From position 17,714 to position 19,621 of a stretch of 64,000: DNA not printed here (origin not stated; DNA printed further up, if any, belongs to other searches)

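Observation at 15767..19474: GT2 synthase fused through an internal signal-peptide-like segment to a dimethylformamidase-like domain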

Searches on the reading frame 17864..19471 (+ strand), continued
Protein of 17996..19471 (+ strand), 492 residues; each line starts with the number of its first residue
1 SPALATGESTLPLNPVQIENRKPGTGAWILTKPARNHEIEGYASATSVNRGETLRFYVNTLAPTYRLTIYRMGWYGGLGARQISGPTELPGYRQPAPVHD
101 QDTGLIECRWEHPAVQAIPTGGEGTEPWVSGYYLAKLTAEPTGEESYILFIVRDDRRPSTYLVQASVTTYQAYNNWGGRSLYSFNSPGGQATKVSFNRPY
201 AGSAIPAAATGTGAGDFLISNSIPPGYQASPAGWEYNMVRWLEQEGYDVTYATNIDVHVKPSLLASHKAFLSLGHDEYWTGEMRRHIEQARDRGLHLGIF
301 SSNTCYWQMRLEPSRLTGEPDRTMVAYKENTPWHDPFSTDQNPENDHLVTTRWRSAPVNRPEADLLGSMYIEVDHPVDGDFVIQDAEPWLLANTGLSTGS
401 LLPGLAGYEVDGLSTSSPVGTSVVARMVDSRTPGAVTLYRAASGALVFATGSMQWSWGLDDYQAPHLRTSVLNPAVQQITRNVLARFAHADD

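Call 26: search_solved_structures(query=A1, max_evalue=10, show_alignments=3)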
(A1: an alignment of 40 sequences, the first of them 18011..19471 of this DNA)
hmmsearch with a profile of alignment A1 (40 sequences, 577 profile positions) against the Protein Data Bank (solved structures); distinct sequences matched with E-value up to 10: 8.
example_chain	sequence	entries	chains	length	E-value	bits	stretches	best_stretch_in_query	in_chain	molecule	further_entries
6lvb_A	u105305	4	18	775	4.6e-26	94.8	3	183-491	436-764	N,N-dimethylformamidase large subunit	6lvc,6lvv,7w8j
6lvd_A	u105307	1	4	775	2.3e-25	92.5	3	199-491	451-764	N,N-dimethylformamidase large subunit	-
6lve_A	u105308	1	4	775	1.3e-24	90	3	183-491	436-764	N,N-dimethylformamidase large subunit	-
8huy_A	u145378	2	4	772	4.7e-24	88.2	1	113-493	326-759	Chains: A,B | N-acetyl-(R)-beta-phenylalanine acylase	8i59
8i5a_A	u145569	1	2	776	1e-23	87.1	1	113-490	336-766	N-acetyl-(R)-beta-phenylalanine acylase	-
5nc6_A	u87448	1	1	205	0.16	13.7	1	400-490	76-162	Peptidoglycan N-acetylglucosamine deacetylase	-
5n1j_A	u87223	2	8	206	0.17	13.7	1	400-490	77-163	Peptidoglycan N-acetylglucosamine deacetylase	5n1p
5nc9_A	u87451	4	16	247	0.23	13.3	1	401-490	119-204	Peptidoglycan N-acetylglucosamine deacetylase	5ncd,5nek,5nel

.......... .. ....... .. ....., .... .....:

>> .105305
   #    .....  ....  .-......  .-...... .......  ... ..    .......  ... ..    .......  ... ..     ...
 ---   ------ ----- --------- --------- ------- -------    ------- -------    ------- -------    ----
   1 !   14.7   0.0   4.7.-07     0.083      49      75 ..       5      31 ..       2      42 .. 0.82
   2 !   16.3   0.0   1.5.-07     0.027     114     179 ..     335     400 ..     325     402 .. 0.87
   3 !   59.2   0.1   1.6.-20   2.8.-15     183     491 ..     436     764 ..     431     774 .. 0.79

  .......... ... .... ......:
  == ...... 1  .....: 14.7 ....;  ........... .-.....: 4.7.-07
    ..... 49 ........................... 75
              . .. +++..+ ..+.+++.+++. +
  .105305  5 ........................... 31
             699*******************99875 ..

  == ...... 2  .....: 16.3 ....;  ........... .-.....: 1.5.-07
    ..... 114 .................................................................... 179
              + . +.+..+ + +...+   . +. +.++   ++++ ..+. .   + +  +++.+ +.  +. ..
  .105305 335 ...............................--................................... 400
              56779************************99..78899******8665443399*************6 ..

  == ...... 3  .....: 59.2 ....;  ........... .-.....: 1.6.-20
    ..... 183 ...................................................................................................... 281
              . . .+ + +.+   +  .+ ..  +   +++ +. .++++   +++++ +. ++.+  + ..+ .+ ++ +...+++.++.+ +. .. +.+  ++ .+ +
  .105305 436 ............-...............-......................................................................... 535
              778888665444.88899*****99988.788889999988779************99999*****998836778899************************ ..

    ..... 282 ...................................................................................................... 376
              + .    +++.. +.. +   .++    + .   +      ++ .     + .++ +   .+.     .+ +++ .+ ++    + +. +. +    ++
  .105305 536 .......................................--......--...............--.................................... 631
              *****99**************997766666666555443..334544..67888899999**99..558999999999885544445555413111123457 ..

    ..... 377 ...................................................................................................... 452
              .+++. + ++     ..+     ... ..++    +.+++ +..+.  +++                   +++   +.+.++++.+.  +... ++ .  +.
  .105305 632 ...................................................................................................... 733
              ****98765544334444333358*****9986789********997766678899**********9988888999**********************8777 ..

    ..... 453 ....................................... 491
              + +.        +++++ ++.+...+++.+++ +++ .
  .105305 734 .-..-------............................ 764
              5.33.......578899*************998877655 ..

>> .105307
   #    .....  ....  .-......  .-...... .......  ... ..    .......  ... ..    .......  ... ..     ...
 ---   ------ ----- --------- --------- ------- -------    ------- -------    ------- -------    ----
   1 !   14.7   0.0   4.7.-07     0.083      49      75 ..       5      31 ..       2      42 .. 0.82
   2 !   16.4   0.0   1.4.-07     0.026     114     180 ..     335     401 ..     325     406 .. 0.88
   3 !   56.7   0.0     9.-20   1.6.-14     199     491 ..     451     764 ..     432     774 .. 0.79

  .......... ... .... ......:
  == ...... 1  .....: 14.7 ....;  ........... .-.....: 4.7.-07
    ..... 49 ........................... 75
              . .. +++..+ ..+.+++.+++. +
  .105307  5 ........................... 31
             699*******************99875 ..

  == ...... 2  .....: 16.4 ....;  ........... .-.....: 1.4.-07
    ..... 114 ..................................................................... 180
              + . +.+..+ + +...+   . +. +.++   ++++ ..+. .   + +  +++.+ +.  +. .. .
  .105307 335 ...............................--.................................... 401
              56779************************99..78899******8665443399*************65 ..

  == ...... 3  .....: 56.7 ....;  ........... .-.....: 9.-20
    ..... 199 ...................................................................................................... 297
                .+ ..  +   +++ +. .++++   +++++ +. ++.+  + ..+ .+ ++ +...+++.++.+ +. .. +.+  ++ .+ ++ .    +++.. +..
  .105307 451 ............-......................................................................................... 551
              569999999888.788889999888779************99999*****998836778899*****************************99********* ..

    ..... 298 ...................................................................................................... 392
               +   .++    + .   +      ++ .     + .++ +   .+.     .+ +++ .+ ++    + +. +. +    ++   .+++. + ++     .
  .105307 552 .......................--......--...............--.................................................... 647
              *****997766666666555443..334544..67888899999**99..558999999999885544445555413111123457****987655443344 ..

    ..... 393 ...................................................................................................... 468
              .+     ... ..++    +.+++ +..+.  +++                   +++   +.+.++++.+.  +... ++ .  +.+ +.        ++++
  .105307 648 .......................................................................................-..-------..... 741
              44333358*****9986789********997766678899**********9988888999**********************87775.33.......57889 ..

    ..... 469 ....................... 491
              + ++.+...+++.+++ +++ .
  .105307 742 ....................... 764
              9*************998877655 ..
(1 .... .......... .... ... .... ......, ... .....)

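Call 40: predict_structure(alignment_id=A2)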
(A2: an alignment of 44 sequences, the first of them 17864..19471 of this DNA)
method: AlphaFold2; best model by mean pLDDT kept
length: 536 residues; sequences in the alignment: 44
mean_pLDDT: 90.5   pTM: 0.87
mean pLDDT of the five models: 90.5, 89.8, 86.8, 86.8, 86.1
residues with pLDDT >= 90: 427; 70-90: 63; 50-70: 31; < 50: 15
segments of 3 or more residues with pLDDT < 50: 1-10
pLDDT, mean of each block of 10 residues (from residue 1): 42 50 62 79 65 74 96 97 97 97 98 98 97 97 94 96 83 97 98 97 95 94 91 93 93 94 90 91 98 97 95 94 96 97 95 96 96 93 94 94 94 85 91 97 95 90 96 85 97 95 94 95 98 71
secondary structure, 60 per line:
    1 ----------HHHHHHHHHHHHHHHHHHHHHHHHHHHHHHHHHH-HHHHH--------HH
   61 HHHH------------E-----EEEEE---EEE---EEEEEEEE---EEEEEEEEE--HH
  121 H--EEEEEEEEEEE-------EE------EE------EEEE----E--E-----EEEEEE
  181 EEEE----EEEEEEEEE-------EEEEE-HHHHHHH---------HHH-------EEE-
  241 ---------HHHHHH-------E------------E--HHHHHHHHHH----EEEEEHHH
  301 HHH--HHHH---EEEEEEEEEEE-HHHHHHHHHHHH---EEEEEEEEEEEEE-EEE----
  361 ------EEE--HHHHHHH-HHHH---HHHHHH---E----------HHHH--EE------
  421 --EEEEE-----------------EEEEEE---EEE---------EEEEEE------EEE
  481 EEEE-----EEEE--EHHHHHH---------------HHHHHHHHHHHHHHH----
elements in order: H11-44 H46-50 H59-64 E83-87 E91-93 E97-104 E108-116 E124-134 E158-161 E175-184 E189-197 E205-209 H211-217 E237-239 H250-255 H279-288 E293-297 H298-303 H306-309 E313-323 H325-336 E340-352 E354-356 E367-369 H372-378 H380-383 H387-392 H407-410 E423-427 E445-450 E454-456 E466-471 E478-484 E490-493 H497-502 H518-532

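Call 46: fold_search(model_id=the predicted structure, library=pdb)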
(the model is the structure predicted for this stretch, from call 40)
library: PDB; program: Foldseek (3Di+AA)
matches with E <= 10: 1249; with E <= 0.001: 25
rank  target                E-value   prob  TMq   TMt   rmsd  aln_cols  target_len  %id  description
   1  8huy_B                5.6e-21  1.00  0.58  0.44  13.7       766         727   14  N-acetyl-(R)-beta-phenylalanine acylase (released 2023-03-15)
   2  8i5a_B                2.1e-20  1.00  0.57  0.43  14.7       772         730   15  N-acetyl-(R)-beta-phenylalanine acylase, 2.75 angstrom resolution (released 2023-03-15)
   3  8huy_A                3.7e-20  1.00  0.57  0.43  14.8       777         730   14  N-acetyl-(R)-beta-phenylalanine acylase (released 2023-03-15)
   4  6lvb_A                3.9e-20  1.00  0.64  0.46   5.7       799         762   15  Structure of Dimethylformamidase, tetramer (released 2020-06-03)
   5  8i59_B                4.4e-20  1.00  0.57  0.43  14.0       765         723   15  N-acetyl-(R)-beta-phenylalanine acylase, selenomethionyl derivative (released 2023-03-15)
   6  8i5a_A                1.3e-19  1.00  0.56  0.42  11.3       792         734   14  N-acetyl-(R)-beta-phenylalanine acylase, 2.75 angstrom resolution (released 2023-03-15)
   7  6lvd_A                2.5e-19  1.00  0.63  0.46   7.2       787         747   15  Structure of Dimethylformamidase, tetramer, Y440A mutant (released 2020-06-03)
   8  8i59_A                3.5e-19  1.00  0.56  0.42  13.8       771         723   15  N-acetyl-(R)-beta-phenylalanine acylase, selenomethionyl derivative (released 2023-03-15)
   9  6lve_A                4.3e-18  1.00  0.61  0.45   7.3       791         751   14  Structure of Dimethylformamidase, tetramer, E521A mutant (released 2020-06-03)
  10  8uw8_A                2.4e-05  1.00  0.30  0.23  12.7       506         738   12  Site-one protease and SPRING (released 2024-07-10)
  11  9jzp_A                2.6e-05  0.99  0.15  0.26  12.2       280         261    8  Crystal structure of Nir2 C-terminal domain (released 2025-10-15)
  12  8aa2_G                5.4e-05  0.99  0.27  0.32  21.9       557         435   10  Inactive levan utilisation machinery (utilisome) in the presence of levan fructo-oligosaccharides DP 15-25 (released 2023-06-07)
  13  9jz1_B                7.6e-05  0.97  0.17  0.28  11.3       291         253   13  Crystal structure of Nir2 C-terminal domain in complex with phosphate (released 2025-10-15)
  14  9jtz_A                7.6e-05  0.96  0.15  0.26  11.9       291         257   11  Crystal structure of Nir2 C-terminal domain in complex with phosphatidic acid (released 2025-10-15)
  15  9jz1_A                1.5e-04  0.99  0.15  0.28  12.0       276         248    8  Crystal structure of Nir2 C-terminal domain in complex with phosphate (released 2025-10-15)
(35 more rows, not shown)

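Call 50: search_protein_families(library=pfam, alignment_id=A5, max_evalue=0.00001)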
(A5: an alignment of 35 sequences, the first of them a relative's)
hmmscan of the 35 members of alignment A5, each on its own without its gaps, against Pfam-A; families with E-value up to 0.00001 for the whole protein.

A. member 1, P0241 (1855 aa): 14 families
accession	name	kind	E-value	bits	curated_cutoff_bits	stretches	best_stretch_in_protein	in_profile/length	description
PF20254.3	DMFA2_C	-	8e-210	697.3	27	2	82-457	1-371/374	N,N-dimethylformamidase beta subunit-like, C-terminal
PF22073.2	Cep192_D4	-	2.1e-75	250.6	35.5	8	1447-1544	4-111/112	Cep192 domain 4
PF22544.2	HYDIN_VesB_CFA65-like_Ig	-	1.5e-61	205.3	25.5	6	1753-1848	3-95/100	HYDIN/CFA65/VesB-like, Ig-like domain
PF15780.11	ASH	-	7.4e-60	199.7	27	6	1757-1844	7-95/98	Abnormal spindle-like microcephaly-assoc'd, ASPM-SPD-2-Hydin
PF07610.17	DUF1573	-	3.1e-50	168.6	26.1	1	1455-1543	9-97/98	Protein of unknown function (DUF1573)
PF12371.14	TMEM131_like_N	-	1.9e-33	115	28.8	0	1447-1527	1-82/84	Transmembrane protein 131-like N-terminal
PF24507.1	Ig_CFAP65_4th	-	5e-30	104.2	27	0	901-975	2-76/76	CFAP65, fourth Ig-like domain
PF18911.6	PKD_4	-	1.6e-23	83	27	1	483-561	2-81/85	PKD domain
PF22066.2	Cep192_D8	-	3.4e-18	66.2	33.5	0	1555-1644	12-98/101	Cep192 domain 8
PF22067.2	Cep192_D3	-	1.5e-17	63.9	27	0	1464-1542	17-97/99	Cep192 domain 3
PF24771.2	Ig_CFAP74_1st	-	1.5e-15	57.7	29.2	0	1553-1629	5-84/97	CFAP74 first Ig-like domain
PF00801.26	PKD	-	3.7e-13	49.7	23.5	1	500-560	16-76/80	PKD domain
PF24291.1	Ig_CFAP65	-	4.3e-09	36.7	27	0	1596-1650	66-119/121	Cilia- and flagella-associated protein 65-like, Ig-like domain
PF24499.1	Ig_TMEM131L_4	-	7.6e-06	26.8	27.8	0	1810-1840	92-122/136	TMEM131L fourth Ig-like domain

B. families by the number of members that match (of 35 scanned): 50 families (the first 25 are shown)
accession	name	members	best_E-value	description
PF20254.3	DMFA2_C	35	1.4e-217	N,N-dimethylformamidase beta subunit-like, C-terminal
PF00801.26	PKD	10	1.3e-34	PKD domain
PF18911.6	PKD_4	9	2.4e-62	PKD domain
PF13004.13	BACON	7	9.2e-80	Putative binding domain, N-terminal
PF19190.6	BACON_2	7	9.1e-64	Viral BACON domain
PF13517.12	FG-GAP_3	6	3.5e-63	FG-GAP-like repeat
PF01839.29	FG-GAP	6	1.1e-52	FG-GAP repeat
PF13385.13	Laminin_G_3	5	4.3e-52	Concanavalin A-like lectin/glucanases superfamily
PF22352.2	K319L-like_PKD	5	2.4e-15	K319L-like, PKD domain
PF13313.11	DUF4082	4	4.9e-203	Domain of unknown function (DUF4082)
PF00754.31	F5_F8_type_C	4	3.9e-71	F5/8 type C domain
PF22633.2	F5_F8_type_C_2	4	5.3e-42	NedA-like, galactose-binding domain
PF11721.14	Malectin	3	3e-93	Malectin domain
PF12819.13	Malectin_like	3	2e-22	Malectin-like domain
PF07679.22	I-set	3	1.5e-21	Immunoglobulin I-set domain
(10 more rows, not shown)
